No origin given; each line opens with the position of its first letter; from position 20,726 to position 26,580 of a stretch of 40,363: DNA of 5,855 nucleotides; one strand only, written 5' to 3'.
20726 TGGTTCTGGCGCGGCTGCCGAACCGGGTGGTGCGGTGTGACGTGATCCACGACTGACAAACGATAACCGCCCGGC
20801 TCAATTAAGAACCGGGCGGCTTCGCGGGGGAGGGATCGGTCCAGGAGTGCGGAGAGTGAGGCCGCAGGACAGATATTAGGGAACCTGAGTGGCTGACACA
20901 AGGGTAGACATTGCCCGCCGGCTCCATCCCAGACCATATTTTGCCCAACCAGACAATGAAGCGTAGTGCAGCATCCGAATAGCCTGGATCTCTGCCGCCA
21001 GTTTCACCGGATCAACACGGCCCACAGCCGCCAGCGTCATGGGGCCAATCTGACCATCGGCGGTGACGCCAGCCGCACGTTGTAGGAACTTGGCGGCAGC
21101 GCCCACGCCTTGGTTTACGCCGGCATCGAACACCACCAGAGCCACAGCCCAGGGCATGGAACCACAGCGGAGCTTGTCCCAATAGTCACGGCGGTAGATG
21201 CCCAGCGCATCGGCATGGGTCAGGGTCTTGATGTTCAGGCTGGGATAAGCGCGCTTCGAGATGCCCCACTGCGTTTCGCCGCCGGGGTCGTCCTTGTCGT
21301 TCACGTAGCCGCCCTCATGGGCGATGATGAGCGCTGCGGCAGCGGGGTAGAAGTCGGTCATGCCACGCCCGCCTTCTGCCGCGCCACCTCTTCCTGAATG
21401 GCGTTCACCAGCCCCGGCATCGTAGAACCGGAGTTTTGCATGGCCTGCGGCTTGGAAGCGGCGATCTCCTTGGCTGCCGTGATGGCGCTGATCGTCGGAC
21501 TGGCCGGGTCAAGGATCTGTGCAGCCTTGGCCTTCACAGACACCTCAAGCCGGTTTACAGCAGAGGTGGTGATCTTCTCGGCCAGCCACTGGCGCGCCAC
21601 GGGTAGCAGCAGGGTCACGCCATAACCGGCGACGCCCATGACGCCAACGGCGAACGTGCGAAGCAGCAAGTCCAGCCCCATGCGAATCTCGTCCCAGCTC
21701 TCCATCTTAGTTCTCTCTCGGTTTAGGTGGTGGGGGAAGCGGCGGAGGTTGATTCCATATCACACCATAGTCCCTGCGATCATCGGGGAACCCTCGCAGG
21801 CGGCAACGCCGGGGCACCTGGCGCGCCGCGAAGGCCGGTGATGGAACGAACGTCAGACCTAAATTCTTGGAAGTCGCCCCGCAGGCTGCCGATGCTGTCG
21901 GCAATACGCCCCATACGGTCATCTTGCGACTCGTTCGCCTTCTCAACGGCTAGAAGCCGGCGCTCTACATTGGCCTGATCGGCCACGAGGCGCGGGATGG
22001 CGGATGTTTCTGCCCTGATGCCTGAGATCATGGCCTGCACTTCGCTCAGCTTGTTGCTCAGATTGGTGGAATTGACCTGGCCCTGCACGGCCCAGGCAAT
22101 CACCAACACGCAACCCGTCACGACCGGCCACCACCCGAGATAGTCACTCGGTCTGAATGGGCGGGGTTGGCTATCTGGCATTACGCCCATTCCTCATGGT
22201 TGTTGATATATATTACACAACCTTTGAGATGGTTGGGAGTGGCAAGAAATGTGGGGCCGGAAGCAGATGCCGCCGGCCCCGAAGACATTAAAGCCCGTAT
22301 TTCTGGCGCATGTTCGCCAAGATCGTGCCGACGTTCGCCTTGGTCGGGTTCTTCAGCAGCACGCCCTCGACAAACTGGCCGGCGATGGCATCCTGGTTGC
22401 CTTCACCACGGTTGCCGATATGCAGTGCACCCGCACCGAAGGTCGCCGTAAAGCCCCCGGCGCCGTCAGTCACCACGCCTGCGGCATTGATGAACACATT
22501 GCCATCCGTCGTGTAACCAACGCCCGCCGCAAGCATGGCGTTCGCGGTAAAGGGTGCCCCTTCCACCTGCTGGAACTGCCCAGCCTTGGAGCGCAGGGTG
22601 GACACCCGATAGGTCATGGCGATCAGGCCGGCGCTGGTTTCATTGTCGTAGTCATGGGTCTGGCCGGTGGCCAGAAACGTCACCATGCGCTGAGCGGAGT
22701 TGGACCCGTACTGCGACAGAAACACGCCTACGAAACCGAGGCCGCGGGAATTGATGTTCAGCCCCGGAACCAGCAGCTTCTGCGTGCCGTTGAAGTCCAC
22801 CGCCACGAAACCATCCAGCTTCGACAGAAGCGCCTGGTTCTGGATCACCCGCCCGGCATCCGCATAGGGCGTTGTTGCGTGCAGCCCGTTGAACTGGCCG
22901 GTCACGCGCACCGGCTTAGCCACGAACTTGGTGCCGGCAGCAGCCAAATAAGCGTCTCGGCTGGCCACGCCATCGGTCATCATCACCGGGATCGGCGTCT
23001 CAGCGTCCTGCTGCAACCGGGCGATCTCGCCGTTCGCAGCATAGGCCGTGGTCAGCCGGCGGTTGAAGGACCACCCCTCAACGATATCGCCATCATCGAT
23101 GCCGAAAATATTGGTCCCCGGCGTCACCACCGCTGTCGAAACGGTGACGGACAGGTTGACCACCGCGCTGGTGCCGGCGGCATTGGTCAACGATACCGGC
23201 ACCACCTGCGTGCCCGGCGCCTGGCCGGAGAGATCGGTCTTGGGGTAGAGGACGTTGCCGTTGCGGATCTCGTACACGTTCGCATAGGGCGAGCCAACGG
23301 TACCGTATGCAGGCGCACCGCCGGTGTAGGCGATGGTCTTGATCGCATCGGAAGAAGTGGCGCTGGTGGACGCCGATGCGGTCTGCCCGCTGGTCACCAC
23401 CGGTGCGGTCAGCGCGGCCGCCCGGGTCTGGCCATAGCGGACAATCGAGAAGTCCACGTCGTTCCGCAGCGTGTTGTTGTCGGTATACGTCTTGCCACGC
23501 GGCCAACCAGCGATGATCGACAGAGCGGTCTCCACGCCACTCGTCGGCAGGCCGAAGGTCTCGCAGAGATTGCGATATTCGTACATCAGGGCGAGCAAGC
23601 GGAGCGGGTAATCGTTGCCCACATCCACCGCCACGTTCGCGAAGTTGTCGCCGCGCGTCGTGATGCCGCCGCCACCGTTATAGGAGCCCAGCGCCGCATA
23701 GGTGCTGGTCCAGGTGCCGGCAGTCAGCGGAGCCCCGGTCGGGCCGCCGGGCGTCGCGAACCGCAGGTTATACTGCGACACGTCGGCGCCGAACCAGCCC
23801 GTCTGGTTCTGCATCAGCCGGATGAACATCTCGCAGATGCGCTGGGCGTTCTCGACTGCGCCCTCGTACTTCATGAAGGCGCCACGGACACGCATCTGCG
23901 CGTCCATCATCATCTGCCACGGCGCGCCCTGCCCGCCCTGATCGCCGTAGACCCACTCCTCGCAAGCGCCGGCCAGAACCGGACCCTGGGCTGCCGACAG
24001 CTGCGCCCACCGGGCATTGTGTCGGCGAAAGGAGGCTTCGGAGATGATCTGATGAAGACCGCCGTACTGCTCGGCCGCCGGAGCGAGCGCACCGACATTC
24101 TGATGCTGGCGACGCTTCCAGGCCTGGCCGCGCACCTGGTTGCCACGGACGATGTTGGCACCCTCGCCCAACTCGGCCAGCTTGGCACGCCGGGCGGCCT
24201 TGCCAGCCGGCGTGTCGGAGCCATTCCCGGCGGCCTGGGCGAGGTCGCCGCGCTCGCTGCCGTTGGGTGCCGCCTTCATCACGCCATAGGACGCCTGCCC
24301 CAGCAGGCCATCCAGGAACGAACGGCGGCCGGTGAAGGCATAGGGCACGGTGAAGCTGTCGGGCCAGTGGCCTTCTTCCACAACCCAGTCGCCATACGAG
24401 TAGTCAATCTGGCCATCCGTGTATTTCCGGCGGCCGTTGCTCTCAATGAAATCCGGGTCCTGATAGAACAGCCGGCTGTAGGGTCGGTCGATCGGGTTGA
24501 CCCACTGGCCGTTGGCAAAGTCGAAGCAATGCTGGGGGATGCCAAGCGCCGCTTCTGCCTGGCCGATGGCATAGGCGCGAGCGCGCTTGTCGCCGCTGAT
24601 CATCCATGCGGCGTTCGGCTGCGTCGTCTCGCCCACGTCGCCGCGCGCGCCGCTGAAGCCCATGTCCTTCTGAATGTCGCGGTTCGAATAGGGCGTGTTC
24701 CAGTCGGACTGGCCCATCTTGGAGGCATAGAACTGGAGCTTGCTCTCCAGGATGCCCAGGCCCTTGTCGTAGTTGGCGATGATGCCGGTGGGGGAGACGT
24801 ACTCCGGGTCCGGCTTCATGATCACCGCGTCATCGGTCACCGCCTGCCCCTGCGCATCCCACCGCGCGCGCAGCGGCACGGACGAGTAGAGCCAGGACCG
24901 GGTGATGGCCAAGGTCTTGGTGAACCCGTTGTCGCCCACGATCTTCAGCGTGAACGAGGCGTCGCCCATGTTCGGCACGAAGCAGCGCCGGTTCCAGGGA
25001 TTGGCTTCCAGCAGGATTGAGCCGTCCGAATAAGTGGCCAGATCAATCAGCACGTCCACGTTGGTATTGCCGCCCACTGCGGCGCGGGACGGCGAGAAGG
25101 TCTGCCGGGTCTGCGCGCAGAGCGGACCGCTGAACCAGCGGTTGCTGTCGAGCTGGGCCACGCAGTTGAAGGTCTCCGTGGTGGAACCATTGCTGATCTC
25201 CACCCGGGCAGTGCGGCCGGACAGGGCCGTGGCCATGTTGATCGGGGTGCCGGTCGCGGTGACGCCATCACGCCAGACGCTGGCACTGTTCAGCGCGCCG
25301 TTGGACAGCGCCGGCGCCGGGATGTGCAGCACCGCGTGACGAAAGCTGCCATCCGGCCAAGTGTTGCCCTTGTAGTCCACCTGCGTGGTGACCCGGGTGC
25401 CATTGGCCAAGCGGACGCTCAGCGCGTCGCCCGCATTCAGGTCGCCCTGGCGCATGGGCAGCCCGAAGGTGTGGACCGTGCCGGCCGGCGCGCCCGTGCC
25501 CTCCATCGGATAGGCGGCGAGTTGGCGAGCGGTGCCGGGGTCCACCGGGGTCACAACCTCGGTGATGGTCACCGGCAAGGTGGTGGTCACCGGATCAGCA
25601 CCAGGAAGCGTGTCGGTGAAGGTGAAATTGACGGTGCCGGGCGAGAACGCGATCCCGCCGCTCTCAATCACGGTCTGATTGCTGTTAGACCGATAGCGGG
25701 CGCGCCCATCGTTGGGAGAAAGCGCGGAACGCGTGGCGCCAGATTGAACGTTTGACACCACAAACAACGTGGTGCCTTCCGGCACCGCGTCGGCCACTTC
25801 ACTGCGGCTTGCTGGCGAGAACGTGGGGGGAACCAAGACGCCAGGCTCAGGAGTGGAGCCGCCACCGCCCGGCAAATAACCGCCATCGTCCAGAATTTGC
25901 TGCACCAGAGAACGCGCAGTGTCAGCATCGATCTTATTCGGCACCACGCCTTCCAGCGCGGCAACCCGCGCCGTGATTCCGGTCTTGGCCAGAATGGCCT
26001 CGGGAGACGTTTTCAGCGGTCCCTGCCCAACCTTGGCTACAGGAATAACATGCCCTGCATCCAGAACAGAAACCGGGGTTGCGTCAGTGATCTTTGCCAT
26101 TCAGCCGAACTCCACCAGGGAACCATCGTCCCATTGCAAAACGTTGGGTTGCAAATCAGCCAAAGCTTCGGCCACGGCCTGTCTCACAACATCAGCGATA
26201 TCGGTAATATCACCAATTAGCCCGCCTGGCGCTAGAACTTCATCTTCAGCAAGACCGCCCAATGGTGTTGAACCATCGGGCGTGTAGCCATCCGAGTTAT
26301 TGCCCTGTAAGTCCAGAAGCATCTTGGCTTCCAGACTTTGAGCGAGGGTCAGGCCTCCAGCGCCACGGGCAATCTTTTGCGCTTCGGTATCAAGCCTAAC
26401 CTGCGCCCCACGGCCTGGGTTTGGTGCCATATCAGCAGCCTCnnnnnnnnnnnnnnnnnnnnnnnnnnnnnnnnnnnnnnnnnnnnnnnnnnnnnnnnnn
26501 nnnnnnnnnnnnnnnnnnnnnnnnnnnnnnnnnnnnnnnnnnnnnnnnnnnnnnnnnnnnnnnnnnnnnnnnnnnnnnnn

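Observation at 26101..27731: Paralogous small proteins with a shared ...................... N-terminal module, placed immediately upstream of two fibre/spike genes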

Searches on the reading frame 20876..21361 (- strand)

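Call 12: search_protein_families(library=phrogs, proteins=[window:20876-21361:-], max_evalue=0.01)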
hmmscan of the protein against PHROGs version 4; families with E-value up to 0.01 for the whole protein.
window:20876-21361:- (161 aa): 2 families
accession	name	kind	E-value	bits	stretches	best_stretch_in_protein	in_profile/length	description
phrog_315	-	lysis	4.1e-49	168.7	1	7-152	337-486/677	endolysin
phrog_12853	-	unknown function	8e-19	69.4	1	12-112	10-128/131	-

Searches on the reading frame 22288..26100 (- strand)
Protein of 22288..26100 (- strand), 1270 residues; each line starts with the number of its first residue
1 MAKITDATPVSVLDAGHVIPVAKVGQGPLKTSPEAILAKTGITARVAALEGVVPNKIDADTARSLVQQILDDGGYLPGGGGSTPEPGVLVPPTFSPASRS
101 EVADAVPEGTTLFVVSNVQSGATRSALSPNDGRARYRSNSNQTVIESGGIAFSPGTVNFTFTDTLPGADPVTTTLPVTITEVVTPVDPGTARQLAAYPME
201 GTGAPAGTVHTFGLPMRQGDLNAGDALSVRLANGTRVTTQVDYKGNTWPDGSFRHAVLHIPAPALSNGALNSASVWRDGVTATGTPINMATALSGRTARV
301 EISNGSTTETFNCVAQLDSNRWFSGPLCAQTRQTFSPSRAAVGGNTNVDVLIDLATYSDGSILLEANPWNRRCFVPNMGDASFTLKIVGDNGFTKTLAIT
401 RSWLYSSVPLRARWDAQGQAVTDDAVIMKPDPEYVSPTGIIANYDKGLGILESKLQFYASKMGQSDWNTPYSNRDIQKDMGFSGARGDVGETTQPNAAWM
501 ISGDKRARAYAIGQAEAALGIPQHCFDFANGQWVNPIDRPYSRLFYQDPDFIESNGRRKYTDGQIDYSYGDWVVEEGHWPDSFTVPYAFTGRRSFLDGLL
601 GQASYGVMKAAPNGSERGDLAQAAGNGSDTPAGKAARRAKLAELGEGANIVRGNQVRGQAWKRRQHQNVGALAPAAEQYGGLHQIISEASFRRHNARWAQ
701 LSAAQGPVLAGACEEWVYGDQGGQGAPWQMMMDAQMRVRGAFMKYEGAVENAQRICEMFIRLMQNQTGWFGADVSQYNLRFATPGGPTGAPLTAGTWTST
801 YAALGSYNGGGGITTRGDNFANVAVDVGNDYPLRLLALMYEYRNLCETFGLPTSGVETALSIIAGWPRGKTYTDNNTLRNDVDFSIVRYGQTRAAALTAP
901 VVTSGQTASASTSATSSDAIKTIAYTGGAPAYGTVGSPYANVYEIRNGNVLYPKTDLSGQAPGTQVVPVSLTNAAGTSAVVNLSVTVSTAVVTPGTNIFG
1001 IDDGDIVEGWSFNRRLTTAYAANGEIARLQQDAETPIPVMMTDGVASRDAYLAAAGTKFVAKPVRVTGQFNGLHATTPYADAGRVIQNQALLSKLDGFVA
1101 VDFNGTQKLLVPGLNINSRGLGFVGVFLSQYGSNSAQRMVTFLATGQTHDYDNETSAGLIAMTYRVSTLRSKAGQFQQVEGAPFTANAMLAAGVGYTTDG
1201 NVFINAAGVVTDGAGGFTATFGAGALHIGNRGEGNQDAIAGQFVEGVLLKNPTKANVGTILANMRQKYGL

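Call 10: search_protein_families(library=pfam, proteins=[window:22288-26100:-], max_evalue=0.01)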
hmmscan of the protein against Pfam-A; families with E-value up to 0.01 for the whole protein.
window:22288-26100:- (1270 aa): 1 family
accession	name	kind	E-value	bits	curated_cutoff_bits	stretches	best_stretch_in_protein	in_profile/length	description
PF19501.5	PcRGLX_1st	-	3.9e-05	23.8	22.1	1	208-257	17-65/83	PcRGLX-like N-terminal RIFT barrel domain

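Call 11: search_protein_families(library=phrogs, proteins=[window:22288-26100:-], max_evalue=0.01)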
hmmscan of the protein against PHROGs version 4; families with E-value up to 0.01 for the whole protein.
window:22288-26100:- (1270 aa): 0 families

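Call 82: search_protein_families(library=ncbifam, proteins=[window:22288-26100:-], max_evalue=0.01)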
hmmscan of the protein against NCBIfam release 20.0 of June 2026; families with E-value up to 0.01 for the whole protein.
window:22288-26100:- (1270 aa): 0 families

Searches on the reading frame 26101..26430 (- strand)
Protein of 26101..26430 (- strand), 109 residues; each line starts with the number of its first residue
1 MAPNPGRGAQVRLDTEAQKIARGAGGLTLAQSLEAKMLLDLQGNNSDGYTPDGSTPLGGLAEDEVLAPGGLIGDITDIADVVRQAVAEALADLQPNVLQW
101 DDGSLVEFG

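Call 10: search_protein_families(library=pfam, proteins=[window:26101-26430:-], max_evalue=0.01)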
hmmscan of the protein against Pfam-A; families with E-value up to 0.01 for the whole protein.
window:26101-26430:- (109 aa): 0 families

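Call 11: search_protein_families(library=phrogs, proteins=[window:26101-26430:-], max_evalue=0.01)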
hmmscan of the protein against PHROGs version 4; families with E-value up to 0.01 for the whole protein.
window:26101-26430:- (109 aa): 0 families

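Call 13: find_homologous_proteins(query=A1, max_evalue=0.01)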
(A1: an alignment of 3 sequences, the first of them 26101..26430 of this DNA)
Query A1 (3 sequences) (109 aa, profile of the alignment): 110 proteins with E <= 0.01 among 3255 candidates.
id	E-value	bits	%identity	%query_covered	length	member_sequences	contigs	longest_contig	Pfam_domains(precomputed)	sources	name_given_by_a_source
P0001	8.3e-45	169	100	100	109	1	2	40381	-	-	-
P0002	9.3e-41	156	50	57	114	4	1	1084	-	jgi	-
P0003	1.3e-35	140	46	63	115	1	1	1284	-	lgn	-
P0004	1.4e-31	127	47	62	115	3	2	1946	-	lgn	-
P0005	1.1e-30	124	50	57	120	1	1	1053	-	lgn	-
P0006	6.9e-30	121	36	62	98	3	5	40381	-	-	-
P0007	9.1e-30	121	48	57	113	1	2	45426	-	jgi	jgi:hypothetical protein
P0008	5.4e-29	118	48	58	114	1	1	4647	-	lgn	-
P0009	4.0e-28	116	49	58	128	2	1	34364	-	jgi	jgi:hypothetical protein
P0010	1.1e-26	111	46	58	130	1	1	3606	-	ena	-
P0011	2.8e-26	110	48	57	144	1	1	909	-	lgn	-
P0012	3.6e-26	109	44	61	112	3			-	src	-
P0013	7.9e-26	108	46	61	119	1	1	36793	-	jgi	jgi:hypothetical protein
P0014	1.4e-25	107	46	58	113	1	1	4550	-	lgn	-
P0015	2.0e-25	107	45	63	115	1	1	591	-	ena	-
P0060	5.3e-18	83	59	64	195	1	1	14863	-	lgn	-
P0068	5.6e-15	73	63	61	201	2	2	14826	-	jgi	jgi:hypothetical protein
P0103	3.6e-8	51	45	52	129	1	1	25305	-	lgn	-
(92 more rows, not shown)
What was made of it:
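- On RGAQV-module family (undescribed; defined here): P0006 (98 aa) and the close homologues of the 114-aa protein are recovered in call 13.
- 110 homologues in the 5.8-billion-protein set (call 13).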

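Call 48: predict_structure(alignment_id=A2)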
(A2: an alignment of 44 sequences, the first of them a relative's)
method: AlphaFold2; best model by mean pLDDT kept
length: 109 residues; sequences in the alignment: 44
mean_pLDDT: 71.6   pTM: 0.41
mean pLDDT of the five models: 71.6, 69.2, 66.2, 65.5, 63.4
residues with pLDDT >= 90: 3; 70-90: 62; 50-70: 30; < 50: 14
segments of 3 or more residues with pLDDT < 50: 6-9, 66-73
pLDDT, mean of each block of 10 residues (from residue 1): 49 69 83 87 84 84 54 60 85 65 67
secondary structure, 60 per line:
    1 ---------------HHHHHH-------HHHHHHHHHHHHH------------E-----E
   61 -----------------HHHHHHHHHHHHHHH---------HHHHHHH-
elements in order: H16-21 H29-41 H78-92 H102-108
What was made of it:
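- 26101..26430 (-): 109-aa class N member ('small109'). The module is residues 7-64 (nt 26239-26412). It is followed by a unique ~45-aa helical tail. The TGA stop directly abuts, in frame, the ATG of the 1270-aa spike (TGAATG). AF2 gives pLDDT ~69-87 over residues 11-60, with helices at 16-21, 29-41 and 78-92 (call 48).
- AF2 predicts an ordered C-terminal helix (call 48).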

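Call 53: fold_search(model_id=the predicted structure, library=pdb)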
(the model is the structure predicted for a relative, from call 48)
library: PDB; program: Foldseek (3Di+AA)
matches with E <= 10: 7; with E <= 0.001: 0
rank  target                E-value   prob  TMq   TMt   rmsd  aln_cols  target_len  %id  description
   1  9mt2_C                3.0e+00  0.05  0.19  0.12  15.7       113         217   12  Structure of the Machupo virus glycoprotein complex (released 2025-07-16)
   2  9mj2_a                5.7e+00  0.02  0.18  0.13  14.7       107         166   20  Flag-tag Lassa virus spike complex at pH 6.0 (released 2025-08-27)
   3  8brm_Sc               7.9e+00  0.07  0.22  0.31   6.1        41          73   17  Giardia ribosome in POST-T state, no E-site tRNA (A6) (released 2023-03-15)
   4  4ais_B                8.4e+00  0.05  0.19  0.04   7.9        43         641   14  A complex structure of BtGH84 (released 2012-06-20)
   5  5abg_B                9.5e+00  0.04  0.20  0.04   7.2        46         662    9  Structure of GH84 with ligand (released 2015-11-18)
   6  4ets_B                9.5e+00  0.04  0.19  0.15   6.6        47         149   17  Crystal structure of Campylobacter jejuni ferric uptake regulator (released 2012-06-20)
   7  4ais_A                9.5e+00  0.03  0.24  0.06  12.4        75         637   11  A complex structure of BtGH84 (released 2012-06-20)
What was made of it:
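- The fold search found nothing (call 53).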

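Call 65: search_protein_families(library=phrogs, proteins=[P0060, P0068], max_evalue=0.1)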
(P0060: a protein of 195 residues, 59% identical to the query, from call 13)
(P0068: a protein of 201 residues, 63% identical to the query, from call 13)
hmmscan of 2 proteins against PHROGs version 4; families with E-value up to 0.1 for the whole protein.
P0060 (195 aa): 2 families
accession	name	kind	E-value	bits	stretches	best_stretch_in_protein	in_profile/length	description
phrog_4013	-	unknown function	7.5e-07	29.2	1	72-162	301-384/659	-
phrog_29706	-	tail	0.00025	20.4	1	112-160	556-603/657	tail spike protein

P0068 (201 aa): 21 families
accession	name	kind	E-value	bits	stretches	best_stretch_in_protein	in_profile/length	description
phrog_2631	-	tail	2.6e-11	43.9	1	91-174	348-436/644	tail fiber protein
phrog_23820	-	tail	9e-11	43.2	1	105-169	96-158/221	tail fiber protein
phrog_1197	-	tail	2.1e-10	41.3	1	110-158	190-238/715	tail protein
phrog_4757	-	unknown function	3.8e-09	37.2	1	110-185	93-167/359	-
phrog_6043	-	unknown function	1.1e-08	34.8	1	86-171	438-522/814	-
phrog_7032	-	tail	5.6e-08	32.3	1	104-183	270-348/866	tail fiber protein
phrog_38759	-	unknown function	2.1e-07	30.8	1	48-184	128-268/920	-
phrog_32311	-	unknown function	1.7e-06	28.1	1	108-160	278-330/577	-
phrog_18185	-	tail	2e-06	28.6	1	99-178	228-305/399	tail fiber protein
phrog_7765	-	unknown function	4.6e-06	26.2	1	113-159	234-280/578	-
phrog_8713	-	tail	5.2e-06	26.7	1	108-158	419-469/509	tail fiber protein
phrog_2557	-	head and packaging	9.8e-06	25.5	1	49-180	299-423/534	virion structural protein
phrog_21962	-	tail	1.7e-05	25.3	1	112-162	150-200/321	tail protein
phrog_18608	-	unknown function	4e-05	24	1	114-161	164-211/416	-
phrog_327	-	tail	0.0001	22.8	1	51-175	166-273/618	tail protein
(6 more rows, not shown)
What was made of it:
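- P0068 hits tail-fibre PHROGs (call 65).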

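Call 66: search_protein_families(library=pfam, proteins=[P0060, P0068], max_evalue=0.1)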
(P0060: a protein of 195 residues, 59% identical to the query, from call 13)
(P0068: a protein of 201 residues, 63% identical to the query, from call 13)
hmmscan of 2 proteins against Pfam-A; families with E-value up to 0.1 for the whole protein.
P0060 (195 aa): 0 families

P0068 (201 aa): 0 families

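Call 77: find_encoding_contigs(protein=P0103, flank=10000, max_places=1)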
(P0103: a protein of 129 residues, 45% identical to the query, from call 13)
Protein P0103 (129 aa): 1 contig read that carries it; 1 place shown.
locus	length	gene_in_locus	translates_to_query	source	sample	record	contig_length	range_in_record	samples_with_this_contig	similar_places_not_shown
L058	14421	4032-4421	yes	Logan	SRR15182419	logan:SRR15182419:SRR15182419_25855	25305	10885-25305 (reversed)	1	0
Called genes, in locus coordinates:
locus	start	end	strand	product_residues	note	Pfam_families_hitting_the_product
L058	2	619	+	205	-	?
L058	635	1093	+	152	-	-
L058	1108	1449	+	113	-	PF02026:RyR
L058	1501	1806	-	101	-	-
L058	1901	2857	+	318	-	-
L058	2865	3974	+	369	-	PF13252:Phage_capsid_3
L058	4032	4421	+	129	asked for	-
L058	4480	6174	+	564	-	-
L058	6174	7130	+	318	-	-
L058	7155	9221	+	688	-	-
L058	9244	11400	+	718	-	-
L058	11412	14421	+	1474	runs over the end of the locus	-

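Call 82: search_protein_families(library=ncbifam, proteins=[window:26101-26430:-], max_evalue=0.01)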
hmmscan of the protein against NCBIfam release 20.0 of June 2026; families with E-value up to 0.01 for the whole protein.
window:26101-26430:- (109 aa): 0 families
